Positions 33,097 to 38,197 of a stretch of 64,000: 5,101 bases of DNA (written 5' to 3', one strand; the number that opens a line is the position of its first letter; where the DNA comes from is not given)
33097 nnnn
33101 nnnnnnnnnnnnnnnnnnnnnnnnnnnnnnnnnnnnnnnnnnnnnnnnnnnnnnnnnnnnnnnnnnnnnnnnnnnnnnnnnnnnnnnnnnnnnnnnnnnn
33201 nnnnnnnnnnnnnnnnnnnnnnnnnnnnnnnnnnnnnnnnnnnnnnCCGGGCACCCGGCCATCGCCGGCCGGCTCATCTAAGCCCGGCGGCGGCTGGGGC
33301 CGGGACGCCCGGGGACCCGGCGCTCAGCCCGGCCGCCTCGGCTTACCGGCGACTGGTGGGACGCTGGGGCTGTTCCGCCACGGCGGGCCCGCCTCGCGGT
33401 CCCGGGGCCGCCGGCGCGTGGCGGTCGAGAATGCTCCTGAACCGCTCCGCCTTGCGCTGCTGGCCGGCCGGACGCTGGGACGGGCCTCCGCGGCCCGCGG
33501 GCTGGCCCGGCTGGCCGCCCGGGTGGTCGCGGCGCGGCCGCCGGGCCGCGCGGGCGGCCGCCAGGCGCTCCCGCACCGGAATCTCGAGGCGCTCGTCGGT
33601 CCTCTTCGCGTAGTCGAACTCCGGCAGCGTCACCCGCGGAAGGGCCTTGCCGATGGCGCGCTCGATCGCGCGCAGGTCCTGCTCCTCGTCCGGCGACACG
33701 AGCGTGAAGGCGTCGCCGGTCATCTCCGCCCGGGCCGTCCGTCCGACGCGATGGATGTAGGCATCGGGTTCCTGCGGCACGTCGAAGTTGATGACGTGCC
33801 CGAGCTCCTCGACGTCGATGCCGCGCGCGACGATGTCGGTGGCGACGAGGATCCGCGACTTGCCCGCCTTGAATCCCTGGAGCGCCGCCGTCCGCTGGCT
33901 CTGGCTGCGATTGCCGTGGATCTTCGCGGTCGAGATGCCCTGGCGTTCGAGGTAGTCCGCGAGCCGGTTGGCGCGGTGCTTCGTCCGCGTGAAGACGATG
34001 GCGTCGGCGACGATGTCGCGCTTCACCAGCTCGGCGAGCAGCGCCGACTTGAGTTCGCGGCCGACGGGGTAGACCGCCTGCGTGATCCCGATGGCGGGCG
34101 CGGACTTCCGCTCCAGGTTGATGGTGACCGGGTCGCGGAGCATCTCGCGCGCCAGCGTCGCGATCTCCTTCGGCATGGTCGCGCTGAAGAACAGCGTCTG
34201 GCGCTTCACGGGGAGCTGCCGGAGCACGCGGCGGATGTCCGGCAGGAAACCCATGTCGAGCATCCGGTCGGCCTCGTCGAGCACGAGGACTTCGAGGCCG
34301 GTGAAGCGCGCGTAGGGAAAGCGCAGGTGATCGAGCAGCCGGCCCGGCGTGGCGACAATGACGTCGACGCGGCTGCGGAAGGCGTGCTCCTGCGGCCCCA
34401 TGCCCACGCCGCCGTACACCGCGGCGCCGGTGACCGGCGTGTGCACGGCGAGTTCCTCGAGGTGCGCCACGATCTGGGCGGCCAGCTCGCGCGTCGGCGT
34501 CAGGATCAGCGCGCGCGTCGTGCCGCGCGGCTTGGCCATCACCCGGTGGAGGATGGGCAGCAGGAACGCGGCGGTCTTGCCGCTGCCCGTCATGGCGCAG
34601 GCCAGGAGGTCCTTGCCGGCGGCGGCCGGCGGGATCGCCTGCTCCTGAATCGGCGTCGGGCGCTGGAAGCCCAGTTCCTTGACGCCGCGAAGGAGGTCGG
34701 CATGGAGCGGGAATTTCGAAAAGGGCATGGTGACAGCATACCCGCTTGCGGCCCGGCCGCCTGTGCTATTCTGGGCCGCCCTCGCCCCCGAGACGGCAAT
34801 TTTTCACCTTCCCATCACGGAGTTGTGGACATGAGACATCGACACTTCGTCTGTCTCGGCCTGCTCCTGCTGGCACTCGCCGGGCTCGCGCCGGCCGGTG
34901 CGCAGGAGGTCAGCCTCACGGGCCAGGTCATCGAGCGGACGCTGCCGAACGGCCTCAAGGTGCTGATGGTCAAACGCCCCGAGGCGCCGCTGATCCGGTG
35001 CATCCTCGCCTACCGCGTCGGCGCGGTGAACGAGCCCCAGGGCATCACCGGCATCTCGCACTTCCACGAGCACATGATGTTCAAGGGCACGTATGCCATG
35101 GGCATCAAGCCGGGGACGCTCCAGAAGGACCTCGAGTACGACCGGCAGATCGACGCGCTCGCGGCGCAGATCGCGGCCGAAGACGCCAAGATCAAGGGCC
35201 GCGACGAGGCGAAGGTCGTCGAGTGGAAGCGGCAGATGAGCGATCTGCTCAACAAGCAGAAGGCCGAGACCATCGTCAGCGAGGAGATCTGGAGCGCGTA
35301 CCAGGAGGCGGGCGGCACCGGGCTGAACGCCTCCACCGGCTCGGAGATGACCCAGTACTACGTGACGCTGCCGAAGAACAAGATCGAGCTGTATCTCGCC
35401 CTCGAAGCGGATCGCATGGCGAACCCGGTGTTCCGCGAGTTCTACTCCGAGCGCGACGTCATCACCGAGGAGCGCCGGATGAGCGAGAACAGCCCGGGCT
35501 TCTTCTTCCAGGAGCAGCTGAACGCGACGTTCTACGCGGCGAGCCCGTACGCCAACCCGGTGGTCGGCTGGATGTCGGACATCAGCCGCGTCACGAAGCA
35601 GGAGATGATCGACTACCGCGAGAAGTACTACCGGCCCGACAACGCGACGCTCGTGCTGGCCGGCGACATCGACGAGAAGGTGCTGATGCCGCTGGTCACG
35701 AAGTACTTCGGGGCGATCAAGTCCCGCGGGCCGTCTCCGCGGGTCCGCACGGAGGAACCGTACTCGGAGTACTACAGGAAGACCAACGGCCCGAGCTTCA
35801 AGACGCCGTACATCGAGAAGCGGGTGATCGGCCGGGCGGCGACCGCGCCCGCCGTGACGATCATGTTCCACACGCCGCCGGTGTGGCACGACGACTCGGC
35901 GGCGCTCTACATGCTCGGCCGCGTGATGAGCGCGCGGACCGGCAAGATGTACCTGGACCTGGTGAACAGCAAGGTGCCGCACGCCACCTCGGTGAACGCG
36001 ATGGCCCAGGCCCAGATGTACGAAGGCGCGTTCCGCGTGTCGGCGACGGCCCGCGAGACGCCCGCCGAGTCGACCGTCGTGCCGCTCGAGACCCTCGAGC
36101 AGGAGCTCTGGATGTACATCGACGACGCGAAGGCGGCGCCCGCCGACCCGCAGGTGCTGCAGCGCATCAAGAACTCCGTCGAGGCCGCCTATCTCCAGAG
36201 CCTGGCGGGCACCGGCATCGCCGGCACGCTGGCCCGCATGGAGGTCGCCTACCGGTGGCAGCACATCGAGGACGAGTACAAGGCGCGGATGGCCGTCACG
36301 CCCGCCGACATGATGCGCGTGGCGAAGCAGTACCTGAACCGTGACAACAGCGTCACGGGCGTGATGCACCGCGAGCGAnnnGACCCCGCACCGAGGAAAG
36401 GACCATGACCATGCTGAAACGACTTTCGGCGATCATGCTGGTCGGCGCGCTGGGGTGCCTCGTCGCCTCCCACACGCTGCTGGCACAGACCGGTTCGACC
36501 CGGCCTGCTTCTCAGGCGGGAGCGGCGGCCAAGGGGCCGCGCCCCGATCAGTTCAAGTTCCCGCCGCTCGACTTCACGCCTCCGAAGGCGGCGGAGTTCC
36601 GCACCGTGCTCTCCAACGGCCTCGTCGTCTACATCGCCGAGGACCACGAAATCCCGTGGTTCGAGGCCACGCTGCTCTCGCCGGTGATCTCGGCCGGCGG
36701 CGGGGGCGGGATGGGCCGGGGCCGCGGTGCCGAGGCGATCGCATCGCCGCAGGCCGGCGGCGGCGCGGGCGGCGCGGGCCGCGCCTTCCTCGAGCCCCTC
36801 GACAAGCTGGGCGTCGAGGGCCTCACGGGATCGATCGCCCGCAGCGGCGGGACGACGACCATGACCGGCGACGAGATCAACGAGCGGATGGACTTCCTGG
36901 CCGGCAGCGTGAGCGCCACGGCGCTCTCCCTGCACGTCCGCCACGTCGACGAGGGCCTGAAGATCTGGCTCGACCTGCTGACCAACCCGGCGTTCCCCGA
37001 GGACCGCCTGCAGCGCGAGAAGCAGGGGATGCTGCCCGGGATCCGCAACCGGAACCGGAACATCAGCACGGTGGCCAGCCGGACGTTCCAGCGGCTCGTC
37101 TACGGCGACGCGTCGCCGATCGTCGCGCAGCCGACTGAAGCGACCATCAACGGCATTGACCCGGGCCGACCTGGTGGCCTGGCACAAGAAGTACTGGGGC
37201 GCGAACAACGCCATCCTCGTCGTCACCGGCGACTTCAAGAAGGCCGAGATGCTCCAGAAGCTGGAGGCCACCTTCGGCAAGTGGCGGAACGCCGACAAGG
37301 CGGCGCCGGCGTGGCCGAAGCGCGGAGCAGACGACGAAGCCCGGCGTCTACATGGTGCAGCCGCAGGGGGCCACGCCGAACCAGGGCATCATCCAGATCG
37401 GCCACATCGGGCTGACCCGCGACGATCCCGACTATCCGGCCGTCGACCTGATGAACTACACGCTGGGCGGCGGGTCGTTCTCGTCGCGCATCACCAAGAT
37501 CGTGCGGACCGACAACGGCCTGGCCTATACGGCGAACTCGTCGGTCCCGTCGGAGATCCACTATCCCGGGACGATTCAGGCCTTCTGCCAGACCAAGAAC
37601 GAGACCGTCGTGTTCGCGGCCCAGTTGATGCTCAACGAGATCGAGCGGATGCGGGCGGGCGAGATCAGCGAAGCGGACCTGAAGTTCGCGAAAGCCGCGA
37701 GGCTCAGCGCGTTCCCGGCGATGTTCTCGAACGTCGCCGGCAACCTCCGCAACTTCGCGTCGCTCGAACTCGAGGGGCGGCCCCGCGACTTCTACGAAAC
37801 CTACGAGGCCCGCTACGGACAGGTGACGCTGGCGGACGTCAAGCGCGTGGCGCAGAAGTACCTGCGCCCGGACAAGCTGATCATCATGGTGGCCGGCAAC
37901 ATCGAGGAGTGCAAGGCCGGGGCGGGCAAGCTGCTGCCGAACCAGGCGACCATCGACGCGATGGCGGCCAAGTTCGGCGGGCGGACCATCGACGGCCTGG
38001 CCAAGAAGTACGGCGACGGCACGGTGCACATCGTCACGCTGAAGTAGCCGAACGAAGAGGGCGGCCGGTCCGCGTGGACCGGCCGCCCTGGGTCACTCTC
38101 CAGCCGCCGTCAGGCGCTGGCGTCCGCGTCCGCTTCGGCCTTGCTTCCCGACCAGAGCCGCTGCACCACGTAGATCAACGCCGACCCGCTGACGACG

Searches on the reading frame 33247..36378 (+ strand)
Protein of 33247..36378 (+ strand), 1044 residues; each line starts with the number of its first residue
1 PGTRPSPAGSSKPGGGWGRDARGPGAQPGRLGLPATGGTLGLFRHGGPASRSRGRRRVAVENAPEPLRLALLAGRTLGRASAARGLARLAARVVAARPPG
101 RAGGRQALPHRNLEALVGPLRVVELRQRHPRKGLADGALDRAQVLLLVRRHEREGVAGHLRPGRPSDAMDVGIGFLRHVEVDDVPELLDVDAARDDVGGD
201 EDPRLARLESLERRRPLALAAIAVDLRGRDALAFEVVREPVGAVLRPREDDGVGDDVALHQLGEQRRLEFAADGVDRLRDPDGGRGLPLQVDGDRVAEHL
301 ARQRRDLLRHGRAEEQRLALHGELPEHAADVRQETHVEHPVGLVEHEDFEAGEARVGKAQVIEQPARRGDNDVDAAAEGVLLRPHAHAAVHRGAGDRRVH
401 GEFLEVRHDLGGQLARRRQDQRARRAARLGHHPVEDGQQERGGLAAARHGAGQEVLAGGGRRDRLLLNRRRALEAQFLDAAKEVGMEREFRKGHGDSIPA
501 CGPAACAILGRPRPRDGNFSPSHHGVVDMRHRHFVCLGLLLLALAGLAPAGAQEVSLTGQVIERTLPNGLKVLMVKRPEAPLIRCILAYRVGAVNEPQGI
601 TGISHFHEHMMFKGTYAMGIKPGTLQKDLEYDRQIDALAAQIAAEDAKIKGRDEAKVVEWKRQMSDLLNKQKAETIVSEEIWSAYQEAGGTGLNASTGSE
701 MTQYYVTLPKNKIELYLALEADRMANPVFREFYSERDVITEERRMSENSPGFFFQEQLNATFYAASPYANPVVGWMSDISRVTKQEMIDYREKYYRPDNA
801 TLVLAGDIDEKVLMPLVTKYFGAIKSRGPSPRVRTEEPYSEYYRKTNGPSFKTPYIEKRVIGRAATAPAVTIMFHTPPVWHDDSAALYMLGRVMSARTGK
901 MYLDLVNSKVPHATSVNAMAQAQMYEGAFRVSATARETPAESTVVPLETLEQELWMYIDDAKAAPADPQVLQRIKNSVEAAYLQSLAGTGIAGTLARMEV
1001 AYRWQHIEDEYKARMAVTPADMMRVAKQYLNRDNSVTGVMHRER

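Call 81: search_protein_families(library=pfam, proteins=[window:33247-36378:+], max_evalue=0.00001)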
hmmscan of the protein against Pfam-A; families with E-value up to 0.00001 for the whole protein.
window:33247-36378:+ (1044 aa): 2 families
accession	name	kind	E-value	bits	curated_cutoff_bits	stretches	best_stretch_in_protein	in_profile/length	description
PF05193.26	Peptidase_M16_C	-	3.1e-19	70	23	1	782-977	2-180/181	Peptidase M16 inactive domain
PF00675.25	Peptidase_M16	-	6.1e-17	62.3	22.3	2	684-773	55-146/149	Insulinase (Peptidase family M16)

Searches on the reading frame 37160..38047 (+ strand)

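Call 12: search_protein_families(library=pfam, proteins=[window:37160-38047:+], max_evalue=0.001)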
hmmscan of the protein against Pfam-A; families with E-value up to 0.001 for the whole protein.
window:37160-38047:+ (295 aa): 1 family
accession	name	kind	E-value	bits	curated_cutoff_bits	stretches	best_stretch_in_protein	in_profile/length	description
PF05193.26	Peptidase_M16_C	-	1.4e-18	67.9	23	1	55-180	57-180/181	Peptidase M16 inactive domain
